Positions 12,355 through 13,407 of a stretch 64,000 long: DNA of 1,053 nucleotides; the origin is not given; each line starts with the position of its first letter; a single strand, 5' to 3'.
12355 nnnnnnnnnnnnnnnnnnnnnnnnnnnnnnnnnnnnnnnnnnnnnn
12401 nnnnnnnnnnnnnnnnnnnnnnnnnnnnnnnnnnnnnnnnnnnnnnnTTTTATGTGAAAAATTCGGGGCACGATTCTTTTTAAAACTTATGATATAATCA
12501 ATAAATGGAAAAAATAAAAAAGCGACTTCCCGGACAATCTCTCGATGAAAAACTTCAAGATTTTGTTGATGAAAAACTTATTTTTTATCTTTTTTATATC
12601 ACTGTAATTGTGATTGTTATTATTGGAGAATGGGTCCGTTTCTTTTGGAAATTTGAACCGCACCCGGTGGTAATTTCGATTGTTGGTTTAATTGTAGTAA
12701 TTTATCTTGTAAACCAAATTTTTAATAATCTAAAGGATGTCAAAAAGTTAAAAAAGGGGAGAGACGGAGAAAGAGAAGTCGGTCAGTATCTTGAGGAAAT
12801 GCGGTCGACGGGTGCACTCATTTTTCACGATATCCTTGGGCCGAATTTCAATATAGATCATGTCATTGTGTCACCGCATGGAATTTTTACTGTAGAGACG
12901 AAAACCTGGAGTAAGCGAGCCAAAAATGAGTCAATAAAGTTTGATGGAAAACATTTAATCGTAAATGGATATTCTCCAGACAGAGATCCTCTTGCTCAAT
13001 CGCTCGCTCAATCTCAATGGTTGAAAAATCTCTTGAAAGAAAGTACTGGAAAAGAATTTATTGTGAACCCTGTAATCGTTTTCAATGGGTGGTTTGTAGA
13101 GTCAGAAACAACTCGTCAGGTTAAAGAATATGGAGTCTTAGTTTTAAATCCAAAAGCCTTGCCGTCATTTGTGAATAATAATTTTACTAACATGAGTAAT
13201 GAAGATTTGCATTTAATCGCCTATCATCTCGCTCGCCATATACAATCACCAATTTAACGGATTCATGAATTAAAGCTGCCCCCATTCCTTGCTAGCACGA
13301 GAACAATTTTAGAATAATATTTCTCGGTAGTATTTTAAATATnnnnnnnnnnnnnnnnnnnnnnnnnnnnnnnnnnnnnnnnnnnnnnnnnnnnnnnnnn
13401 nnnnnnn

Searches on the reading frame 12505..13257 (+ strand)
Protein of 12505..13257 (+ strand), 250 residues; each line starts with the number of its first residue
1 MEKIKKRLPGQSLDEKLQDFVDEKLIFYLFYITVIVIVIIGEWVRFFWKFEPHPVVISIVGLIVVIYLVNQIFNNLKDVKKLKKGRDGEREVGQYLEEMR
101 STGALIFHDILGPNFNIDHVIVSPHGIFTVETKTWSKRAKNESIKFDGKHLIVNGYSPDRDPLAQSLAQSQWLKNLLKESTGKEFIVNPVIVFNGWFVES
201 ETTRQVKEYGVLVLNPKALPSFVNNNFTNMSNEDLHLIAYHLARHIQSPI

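Call 34: search_protein_families(library=pfam, proteins=[window:12505-13257:+], max_evalue=0.01)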
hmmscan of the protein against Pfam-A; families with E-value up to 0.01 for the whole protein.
window:12505-13257:+ (250 aa): 1 family
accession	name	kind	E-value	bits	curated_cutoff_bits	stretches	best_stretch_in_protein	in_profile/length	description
PF08378.17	NERD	-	2.6e-20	73.4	22.1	1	84-193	1-110/111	Nuclease-related domain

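Call 63: search_protein_families(library=padloc, proteins=[window:12505-13257:+], max_evalue=0.001)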
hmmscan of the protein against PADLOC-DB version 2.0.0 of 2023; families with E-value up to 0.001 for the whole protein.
window:12505-13257:+ (250 aa): 0 families
